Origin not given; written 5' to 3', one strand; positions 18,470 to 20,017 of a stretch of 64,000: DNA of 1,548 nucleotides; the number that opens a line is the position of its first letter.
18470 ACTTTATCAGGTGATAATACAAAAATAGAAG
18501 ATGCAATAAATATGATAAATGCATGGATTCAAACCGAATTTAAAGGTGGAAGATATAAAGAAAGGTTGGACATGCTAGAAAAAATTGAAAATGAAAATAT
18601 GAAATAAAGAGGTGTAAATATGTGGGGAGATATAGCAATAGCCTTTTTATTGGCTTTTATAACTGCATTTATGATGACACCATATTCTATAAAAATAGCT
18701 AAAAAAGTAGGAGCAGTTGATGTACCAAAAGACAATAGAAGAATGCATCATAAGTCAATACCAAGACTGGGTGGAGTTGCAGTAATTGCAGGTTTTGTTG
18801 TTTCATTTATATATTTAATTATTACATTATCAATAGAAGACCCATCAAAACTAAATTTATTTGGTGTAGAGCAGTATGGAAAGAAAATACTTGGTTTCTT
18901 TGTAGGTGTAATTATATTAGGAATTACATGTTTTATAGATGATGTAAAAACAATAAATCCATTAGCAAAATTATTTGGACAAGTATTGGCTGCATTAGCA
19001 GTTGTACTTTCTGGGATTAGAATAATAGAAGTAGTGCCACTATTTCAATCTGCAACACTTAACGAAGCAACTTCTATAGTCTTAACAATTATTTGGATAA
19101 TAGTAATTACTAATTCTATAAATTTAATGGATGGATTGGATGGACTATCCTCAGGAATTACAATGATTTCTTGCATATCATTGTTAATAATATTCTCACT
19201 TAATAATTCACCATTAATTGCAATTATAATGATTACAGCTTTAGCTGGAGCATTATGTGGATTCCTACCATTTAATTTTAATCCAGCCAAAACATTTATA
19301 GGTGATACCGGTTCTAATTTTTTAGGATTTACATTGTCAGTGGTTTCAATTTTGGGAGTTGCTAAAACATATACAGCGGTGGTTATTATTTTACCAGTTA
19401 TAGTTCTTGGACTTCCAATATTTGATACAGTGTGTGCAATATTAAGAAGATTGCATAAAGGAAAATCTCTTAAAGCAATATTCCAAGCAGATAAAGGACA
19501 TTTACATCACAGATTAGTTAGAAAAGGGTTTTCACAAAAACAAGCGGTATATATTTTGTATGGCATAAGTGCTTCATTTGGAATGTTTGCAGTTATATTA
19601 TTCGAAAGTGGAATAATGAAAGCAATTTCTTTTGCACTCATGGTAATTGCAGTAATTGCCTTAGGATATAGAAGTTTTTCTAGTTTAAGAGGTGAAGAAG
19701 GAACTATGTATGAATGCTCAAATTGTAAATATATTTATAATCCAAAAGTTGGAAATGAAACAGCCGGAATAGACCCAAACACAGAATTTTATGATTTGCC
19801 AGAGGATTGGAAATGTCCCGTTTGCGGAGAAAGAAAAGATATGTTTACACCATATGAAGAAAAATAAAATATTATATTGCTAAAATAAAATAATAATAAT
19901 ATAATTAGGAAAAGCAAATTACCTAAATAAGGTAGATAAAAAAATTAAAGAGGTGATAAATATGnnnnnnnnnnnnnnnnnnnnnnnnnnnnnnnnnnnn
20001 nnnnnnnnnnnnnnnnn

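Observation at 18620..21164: A TagO/WecA-type glycosyl-1-phosphate transferase is fused to rubredoxin, next to a second free rubredoxin and Hsp33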

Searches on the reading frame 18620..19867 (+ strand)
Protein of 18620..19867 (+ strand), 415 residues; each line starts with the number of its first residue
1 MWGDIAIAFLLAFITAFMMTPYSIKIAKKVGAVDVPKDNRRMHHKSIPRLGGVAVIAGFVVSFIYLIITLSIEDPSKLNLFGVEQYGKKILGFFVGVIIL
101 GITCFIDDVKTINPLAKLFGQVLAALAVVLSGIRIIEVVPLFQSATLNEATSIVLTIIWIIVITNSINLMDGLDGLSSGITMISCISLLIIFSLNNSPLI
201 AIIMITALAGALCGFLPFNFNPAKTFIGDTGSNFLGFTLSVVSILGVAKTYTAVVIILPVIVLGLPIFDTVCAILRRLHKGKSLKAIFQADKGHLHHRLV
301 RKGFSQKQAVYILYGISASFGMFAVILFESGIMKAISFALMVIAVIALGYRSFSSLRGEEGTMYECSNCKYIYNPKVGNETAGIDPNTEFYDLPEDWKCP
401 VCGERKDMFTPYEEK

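Call 3: search_protein_families(library=pfam, proteins=[window:18620-19864:+], max_evalue=0.01)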
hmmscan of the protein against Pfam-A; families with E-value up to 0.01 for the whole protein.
window:18620-19864:+ (415 aa): 3 families
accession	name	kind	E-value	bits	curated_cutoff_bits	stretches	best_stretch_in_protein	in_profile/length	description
PF00953.26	Glycos_transf_4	-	2.9e-37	128.6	27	1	91-246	2-159/160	Glycosyl transferase family 4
PF00301.25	Rubredoxin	-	7.6e-18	64.7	23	1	364-409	2-47/47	Rubredoxin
PF21349.2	RUBY_RBDX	-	0.0011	18.8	26.5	0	394-409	16-29/30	Rubrerythrin, rubredoxin-like domain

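Call 4: search_protein_families(library=ncbifam, proteins=[window:18620-19864:+], max_evalue=0.001)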
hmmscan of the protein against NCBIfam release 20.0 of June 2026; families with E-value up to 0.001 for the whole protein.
window:18620-19864:+ (415 aa): 5 families
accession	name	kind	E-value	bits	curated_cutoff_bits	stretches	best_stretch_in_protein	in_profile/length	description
TIGR02380.1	ECA_wecA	exception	4.3e-33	114.9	326.05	1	5-344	4-325/346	UDP-N-acetylglucosamine--undecaprenyl-phosphate N-acetylglucosaminephosphotransferase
NF053644.1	MraY_archaea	equivalog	1.4e-23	83.8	450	1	114-322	150-337/340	pseudomurein biosynthesis MraY family phospho-N-acetylmuramoyl-pentapeptide-transferase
TIGR00445.1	mraY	equivalog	9e-22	78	192.05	1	21-325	6-315/321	phospho-N-acetylmuramoyl-pentapeptide-transferase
NF045768.1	RubredRD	equivalog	1.8e-18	66.3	90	1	364-414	4-54/54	rubredoxin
NF003954.0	PRK05452.1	equivalog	3.9e-09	35.9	711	1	358-413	420-475/479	anaerobic nitric oxide reductase flavorubredoxin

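Call 5: find_homologous_proteins(query=window:18620-19864:+, max_evalue=1e-10)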
Query window:18620-19864:+ (415 aa): 7901 proteins with E <= 1e-10 among 8000 candidates; the best 120 are listed.
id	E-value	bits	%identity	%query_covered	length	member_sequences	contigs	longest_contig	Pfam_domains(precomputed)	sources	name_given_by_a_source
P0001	2.1e-252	855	92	100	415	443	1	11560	PF00953.27,PF00301.26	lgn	-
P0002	1.6e-238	810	88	100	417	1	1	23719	PF00953.27,PF00301.26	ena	-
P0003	3.5e-235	799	86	100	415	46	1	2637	PF00953.27,PF00301.26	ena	-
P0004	4.4e-221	752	81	100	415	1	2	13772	PF00953.27,PF00301.26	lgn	-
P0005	1.8e-219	747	80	100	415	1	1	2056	PF00953.27,PF00301.26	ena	-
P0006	5.4e-219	745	80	100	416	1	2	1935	PF00953.27,PF00301.26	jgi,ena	-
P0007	1.9e-218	744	80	100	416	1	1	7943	PF00953.27,PF00301.26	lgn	-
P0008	8.2e-218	741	80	100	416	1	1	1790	PF00953.27,PF00301.26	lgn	-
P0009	1.0e-216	738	80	100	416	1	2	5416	PF00953.27,PF00301.26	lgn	-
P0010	1.4e-215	734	80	100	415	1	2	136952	PF00953.27,PF00301.26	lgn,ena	-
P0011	3.0e-215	733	78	100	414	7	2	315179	PF00953.27,PF00301.26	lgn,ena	-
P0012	2.7e-213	727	76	100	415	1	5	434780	PF00953.27,PF00301.26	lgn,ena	-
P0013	1.5e-212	724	79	100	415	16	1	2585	PF00953.27,PF00301.26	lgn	-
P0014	8.0e-212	722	77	100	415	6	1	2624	PF00953.27,PF00301.26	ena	-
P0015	1.3e-210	718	79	100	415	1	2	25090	PF00953.27,PF00301.26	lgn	-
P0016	1.9e-210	717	78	100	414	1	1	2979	PF00953.27,PF00301.26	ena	-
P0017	1.5e-208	711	75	100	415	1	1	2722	PF00953.27,PF00301.26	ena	-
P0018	6.4e-208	709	75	100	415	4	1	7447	PF00953.27,PF00301.26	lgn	-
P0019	4.3e-206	703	74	100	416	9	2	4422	PF00953.27,PF00301.26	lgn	-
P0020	2.9e-204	697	75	100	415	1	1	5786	PF00953.27,PF00301.26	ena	-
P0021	2.9e-204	697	75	100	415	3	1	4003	PF00953.27,PF00301.26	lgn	-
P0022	6.7e-203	692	76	100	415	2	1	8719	PF00953.27,PF00301.26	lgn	-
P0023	8.3e-203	692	74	100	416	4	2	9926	PF00953.27,PF00301.26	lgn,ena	-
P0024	1.1e-202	692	73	100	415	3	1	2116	PF00953.27,PF00301.26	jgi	-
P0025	2.4e-201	687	75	100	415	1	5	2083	PF00953.27,PF00301.26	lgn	-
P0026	6.7e-198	676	74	100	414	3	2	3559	PF00953.27,PF00301.26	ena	-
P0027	5.1e-195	666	74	100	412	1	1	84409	PF00953.27,PF00301.26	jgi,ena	-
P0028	3.7e-189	647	71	100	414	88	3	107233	PF00953.27,PF00301.26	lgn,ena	-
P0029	2.5e-188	644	70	100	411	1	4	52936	PF00953.27,PF00301.26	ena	-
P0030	2.9e-186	638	70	100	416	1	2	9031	PF00953.27,PF00301.26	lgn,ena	-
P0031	1.5e-185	635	70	100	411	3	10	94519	PF00953.27,PF00301.26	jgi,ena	-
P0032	5.1e-185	633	71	99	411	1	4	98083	PF00953.27,PF00301.26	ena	-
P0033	7.4e-185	633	71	99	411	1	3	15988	PF00953.27,PF00301.26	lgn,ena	-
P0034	7.4e-185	633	71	99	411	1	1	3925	PF00953.27,PF00301.26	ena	-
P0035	7.9e-185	633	71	99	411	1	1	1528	PF00953.27,PF00301.26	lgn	-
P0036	8.3e-185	633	71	99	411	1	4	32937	PF00953.27,PF00301.26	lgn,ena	-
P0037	9.9e-185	632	71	99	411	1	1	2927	PF00953.27,PF00301.26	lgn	-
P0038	1.3e-184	632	71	99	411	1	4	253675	PF00953.27,PF00301.26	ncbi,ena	-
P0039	2.6e-184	631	70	99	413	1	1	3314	PF00953.27,PF00301.26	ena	-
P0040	2.8e-184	631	70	99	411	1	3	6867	PF00953.27,PF00301.26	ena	-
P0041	3.5e-184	631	70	99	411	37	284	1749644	PF00953.27,PF00301.26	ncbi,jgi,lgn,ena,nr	ncbi:MAG: rubredoxin [Clostridia bacterium]|nr:rubredoxin [Clostridium sp.] MBS6253028.1 rubredoxin 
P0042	3.6e-184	631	70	100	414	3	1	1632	PF00953.27,PF00301.26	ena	-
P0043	3.8e-184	631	70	99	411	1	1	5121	PF00953.27,PF00301.26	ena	-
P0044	4.0e-184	631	70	99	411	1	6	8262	PF00953.27,PF00301.26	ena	-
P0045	4.1e-184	630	70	99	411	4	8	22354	PF00953.27,PF00301.26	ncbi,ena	-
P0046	4.4e-184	630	69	99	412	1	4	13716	PF00953.27,PF00301.26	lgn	-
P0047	8.2e-184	629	70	99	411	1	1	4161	PF00953.27,PF00301.26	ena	-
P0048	8.6e-184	629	70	99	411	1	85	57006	PF00953.27,PF00301.26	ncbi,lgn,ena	-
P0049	9.4e-184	629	70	99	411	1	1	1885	PF00953.27,PF00301.26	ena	-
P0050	1.1e-183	629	70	99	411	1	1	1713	PF00953.27,PF00301.26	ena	-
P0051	1.3e-183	629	67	100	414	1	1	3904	PF00953.27,PF00301.26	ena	-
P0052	1.3e-183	629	71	99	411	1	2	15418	PF00953.27,PF00301.26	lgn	-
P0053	1.4e-183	629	69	100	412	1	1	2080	PF00953.27,PF00301.26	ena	-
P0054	2.0e-183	628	70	99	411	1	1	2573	PF00953.27,PF00301.26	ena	-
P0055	2.1e-183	628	69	99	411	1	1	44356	PF00953.27,PF00301.26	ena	-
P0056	2.2e-183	628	69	99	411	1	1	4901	PF00953.27,PF00301.26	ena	-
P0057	2.7e-183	628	70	100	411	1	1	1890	PF00953.27,PF00301.26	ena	-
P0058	3.2e-183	628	70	100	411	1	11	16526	PF00953.27,PF00301.26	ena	-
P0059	3.3e-183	627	69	100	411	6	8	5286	PF00953.27,PF00301.26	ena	-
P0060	3.4e-183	627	70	99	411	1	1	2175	PF00953.27,PF00301.26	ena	-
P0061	4.9e-183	627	69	100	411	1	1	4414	PF00953.27,PF00301.26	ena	-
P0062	5.3e-183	627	69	100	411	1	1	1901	PF00953.27,PF00301.26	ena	-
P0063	5.4e-183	627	70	99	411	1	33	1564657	PF00953.27,PF00301.26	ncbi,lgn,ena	-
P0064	5.8e-183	627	69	99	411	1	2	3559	PF00953.27,PF00301.26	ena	-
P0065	7.0e-183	626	69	100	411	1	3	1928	PF00953.27,PF00301.26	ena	-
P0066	7.0e-183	626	69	100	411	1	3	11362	PF00953.27,PF00301.26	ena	-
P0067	7.7e-183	626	70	99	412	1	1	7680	PF00953.27,PF00301.26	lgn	-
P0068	8.3e-183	626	69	100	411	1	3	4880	PF00953.27,PF00301.26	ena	-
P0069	8.6e-183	626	68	100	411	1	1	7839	PF00953.27,PF00301.26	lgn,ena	-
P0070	1.1e-182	626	70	100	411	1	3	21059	PF00953.27,PF00301.26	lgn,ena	-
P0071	1.1e-182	626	70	99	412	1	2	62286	PF00953.27,PF00301.26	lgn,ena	-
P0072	1.2e-182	626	69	100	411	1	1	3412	PF00953.27,PF00301.26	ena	-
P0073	1.2e-182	626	69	100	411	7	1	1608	PF00953.27,PF00301.26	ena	-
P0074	1.2e-182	626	67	100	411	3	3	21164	PF00953.27,PF00301.26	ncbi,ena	-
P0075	1.4e-182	625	69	100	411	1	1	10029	PF00953.27,PF00301.26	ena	-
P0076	1.4e-182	625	70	100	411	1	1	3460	PF00953.27,PF00301.26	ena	-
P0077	1.5e-182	625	69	100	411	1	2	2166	PF00953.27,PF00301.26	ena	-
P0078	1.6e-182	625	68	100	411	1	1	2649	PF00953.27,PF00301.26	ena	-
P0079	1.6e-182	625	70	99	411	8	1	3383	PF00953.27,PF00301.26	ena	-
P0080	2.2e-182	625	68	100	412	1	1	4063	PF00953.27,PF00301.26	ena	-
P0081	2.4e-182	625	69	100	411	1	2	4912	PF00953.27,PF00301.26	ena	-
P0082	2.5e-182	625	68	100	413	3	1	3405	PF00953.27,PF00301.26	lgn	-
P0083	2.5e-182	625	70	99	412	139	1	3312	PF00953.27,PF00301.26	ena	-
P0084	2.8e-182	624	69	100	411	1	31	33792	PF00953.27,PF00301.26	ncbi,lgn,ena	-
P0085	3.7e-182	624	69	100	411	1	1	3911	PF00953.27,PF00301.26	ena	-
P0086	3.8e-182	624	70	99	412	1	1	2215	PF00953.27,PF00301.26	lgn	-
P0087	4.1e-182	624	69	100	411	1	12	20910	PF00953.27,PF00301.26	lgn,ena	-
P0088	4.4e-182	624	69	100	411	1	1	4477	PF00953.27,PF00301.26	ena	-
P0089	4.4e-182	624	69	100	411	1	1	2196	PF00953.27,PF00301.26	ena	-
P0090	4.8e-182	624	70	99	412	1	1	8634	PF00953.27,PF00301.26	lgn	-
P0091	1.2e-181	622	69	100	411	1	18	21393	PF00953.27,PF00301.26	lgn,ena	-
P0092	1.5e-181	622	68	100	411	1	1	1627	PF00953.27,PF00301.26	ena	-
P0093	1.6e-181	622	68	100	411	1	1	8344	PF00953.27,PF00301.26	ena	-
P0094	2.0e-181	622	68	100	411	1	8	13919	PF00953.27,PF00301.26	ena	-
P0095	2.1e-181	622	68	100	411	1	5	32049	PF00953.27,PF00301.26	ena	-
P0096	2.8e-181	621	68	100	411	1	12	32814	PF00953.27,PF00301.26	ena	-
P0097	3.1e-181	621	68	100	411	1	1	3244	PF00953.27,PF00301.26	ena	-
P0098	3.2e-181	621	69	100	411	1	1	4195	PF00953.27,PF00301.26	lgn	-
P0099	3.2e-181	621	68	100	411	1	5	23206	PF00953.27,PF00301.26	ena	-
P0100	3.3e-181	621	68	100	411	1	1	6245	PF00953.27,PF00301.26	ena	-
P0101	3.4e-181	621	69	99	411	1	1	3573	PF00953.27,PF00301.26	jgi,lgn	jgi:UDP-GlcNAc:undecaprenyl-phosphate GlcNAc-1-phosphate transferase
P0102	3.6e-181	621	70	99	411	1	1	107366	PF00953.27,PF00301.26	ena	-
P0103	3.8e-181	621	69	99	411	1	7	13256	PF00953.27,PF00301.26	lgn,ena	-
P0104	3.8e-181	621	70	99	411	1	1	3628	PF00953.27,PF00301.26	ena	-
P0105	3.9e-181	621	68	100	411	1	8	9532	PF00953.27,PF00301.26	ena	-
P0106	4.7e-181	620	69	99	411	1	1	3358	PF00953.27,PF00301.26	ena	-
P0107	4.8e-181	620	68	100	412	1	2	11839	PF16866.12,PF00953.27,PF00301.26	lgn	-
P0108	4.9e-181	620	68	100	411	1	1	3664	PF00953.27,PF00301.26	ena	-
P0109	5.5e-181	620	69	100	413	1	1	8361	PF00953.27,PF00301.26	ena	-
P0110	5.7e-181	620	68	100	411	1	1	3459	PF00953.27,PF00301.26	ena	-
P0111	6.1e-181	620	68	100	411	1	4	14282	PF00953.27,PF00301.26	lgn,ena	-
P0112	7.2e-181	620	68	100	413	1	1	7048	PF00953.27,PF00301.26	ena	-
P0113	7.3e-181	620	68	100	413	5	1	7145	PF21349.3,PF00953.27,PF00301.26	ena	-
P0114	7.5e-181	620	68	100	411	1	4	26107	PF00953.27,PF00301.26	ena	-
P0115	9.8e-181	619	67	100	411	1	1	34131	PF00953.27,PF00301.26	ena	-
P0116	9.8e-181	619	68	100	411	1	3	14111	PF00953.27,PF00301.26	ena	-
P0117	9.9e-181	619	69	100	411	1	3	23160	PF00953.27,PF00301.26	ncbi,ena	-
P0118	1.0e-180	619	69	100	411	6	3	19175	PF00953.27,PF00301.26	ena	-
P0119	1.1e-180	619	69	100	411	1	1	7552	PF00953.27,PF00301.26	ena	-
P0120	1.2e-180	619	69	99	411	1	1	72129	PF00953.27,PF00301.26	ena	-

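Call 14: search_protein_representatives(protein=window:18620-19864:+)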
Query: 415 residues. Proteins with E-value up to 0.001 (for the whole library): 37447; up to 1e-10: 21425; up to 1e-30: 4980. The best 150 are listed.
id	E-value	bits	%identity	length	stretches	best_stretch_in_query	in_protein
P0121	2.4e-135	468.2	62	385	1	1-355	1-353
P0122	4.7e-114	398.1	67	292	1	94-377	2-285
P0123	2.6e-94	333.0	70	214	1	200-412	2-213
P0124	7.3e-92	325.0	51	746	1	4-354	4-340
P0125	3.0e-90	319.7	46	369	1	2-352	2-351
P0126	5.4e-83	295.8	46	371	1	6-355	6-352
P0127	5.5e-83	295.8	81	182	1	147-319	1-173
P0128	2.7e-81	290.2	70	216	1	71-280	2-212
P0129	4.3e-81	289.6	37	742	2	6-328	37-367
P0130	7.3e-80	285.5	86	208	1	1-155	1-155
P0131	1.2e-79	284.8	44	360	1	7-357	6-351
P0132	1.8e-79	284.2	41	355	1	3-350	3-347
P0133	7.8e-79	282.1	67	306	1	1-222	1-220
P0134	1.4e-78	281.3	48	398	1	6-357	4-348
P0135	7.4e-78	278.9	56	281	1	1-249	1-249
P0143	2.5e-65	237.6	45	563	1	3-361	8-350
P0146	3.5e-64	233.9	43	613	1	8-347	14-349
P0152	7.8e-62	226.1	42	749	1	7-350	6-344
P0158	9.1e-61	222.6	37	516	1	5-354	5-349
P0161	2.6e-60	221.1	38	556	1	6-354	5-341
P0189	3.2e-58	214.2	42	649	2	5-278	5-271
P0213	3.7e-57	210.7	37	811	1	11-351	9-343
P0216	4.3e-57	210.5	39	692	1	7-356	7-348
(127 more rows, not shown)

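Call 17: find_related_loci(query=A1, collection=genome_contigs, flank=5000)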
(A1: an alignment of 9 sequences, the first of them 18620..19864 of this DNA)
Query A1 (415 aa) in genome_contigs; peptide patterns used: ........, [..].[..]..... (x = any residue, [..] = any of these).
599 stretches matched a pattern (row limit reached: there are more); 552 encode a relative of the query (tblastn E <= 1e-3); the best 80 are kept; 80 distinct loci.
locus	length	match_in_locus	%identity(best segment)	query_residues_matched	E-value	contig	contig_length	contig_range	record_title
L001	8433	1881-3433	96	1-415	0e+0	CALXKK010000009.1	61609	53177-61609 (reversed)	MAG: uncultured Clostridia bacterium isolate BRZ_NT__bin20 genome assembly, contig: BRZ_NT__NODE_837_length_61609_cov_17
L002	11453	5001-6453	93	1-415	0e+0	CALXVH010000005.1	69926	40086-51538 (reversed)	MAG: uncultured Clostridia bacterium isolate BRZ_CR__bin60 genome assembly, contig: BRZ_CR__NODE_496_length_69926_cov_6.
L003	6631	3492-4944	93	1-414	0e+0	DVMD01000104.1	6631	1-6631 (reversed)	MAG TPA_asm: Candidatus Onthocola stercorigallinarum isolate CHK195-3072 CHK195__C337426_L6631_ERR3414590, whole genome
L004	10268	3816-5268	93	1-415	0e+0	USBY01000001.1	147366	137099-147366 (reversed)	uncultured Clostridium sp. isolate UMGS1570 genome assembly, contig: NODE_2_length_147366_cov_6.22676, whole genome shot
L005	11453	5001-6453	92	1-415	0e+0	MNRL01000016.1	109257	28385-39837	MAG: Clostridium sp. CAG:354_28_25 Ley3_66761_scaffold_211, whole genome shotgun sequence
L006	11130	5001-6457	91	1-415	0e+0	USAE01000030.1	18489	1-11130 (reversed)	uncultured Clostridium sp. isolate UMGS1531 genome assembly, contig: NODE_1240_length_18489_cov_13.207117, whole genome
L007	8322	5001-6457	91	1-415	0e+0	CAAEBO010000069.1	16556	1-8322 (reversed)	MAG TPA_asm: Clostridia bacterium, isolate HGM13681, WGS project CAAEBO010000000 data, contig: ERS396438_69_k85_96190, w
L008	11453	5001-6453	91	1-415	0e+0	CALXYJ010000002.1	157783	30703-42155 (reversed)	MAG: uncultured Clostridia bacterium isolate BRZ_IC__bin128 genome assembly, contig: BRZ_IC__NODE_189_length_157783_cov_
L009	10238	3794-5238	85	1-413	0e+0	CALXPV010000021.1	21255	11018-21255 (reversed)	MAG: uncultured Clostridia bacterium isolate BRZ_PA__bin34 genome assembly, contig: BRZ_PA__NODE_3525_length_21255_cov_1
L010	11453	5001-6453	93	1-415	0e+0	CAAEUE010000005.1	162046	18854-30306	MAG TPA_asm: Clostridia bacterium, isolate HGM13682, WGS project CAAEUE010000000 data, contig: ERS608572_5_k95_38712, wh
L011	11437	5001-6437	86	1-414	0e+0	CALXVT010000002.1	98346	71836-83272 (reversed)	MAG: uncultured Clostridia bacterium isolate BRZ_HE__bin18 genome assembly, contig: BRZ_HE__NODE_204_length_98346_cov_7.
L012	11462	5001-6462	79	1-414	0e+0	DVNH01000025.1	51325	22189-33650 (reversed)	MAG TPA_asm: Candidatus Merdicola faecigallinarum isolate CHK195-15760 CHK195__C124724_L51325_ERR3414590, whole genome s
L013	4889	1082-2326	74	1-414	0e+0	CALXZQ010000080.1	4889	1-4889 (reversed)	MAG: uncultured Clostridia bacterium isolate BRZ_CS__bin100 genome assembly, contig: BRZ_CS__NODE_18670_length_4889_cov_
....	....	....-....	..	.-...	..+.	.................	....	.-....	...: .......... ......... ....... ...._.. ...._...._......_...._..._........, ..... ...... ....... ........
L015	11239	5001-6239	71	1-413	0e+0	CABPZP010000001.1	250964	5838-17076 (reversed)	MAG TPA_asm: uncultured Clostridium sp. isolate MGYG-HGUT-00384 genome assembly, contig: GUT_GENOME008342_1, whole genom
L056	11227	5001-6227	66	1-409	1e-180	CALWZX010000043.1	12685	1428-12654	MAG: uncultured Clostridia bacterium isolate BRZ_FK__bin79 genome assembly, contig: BRZ_FK__NODE_6149_length_12685_cov_5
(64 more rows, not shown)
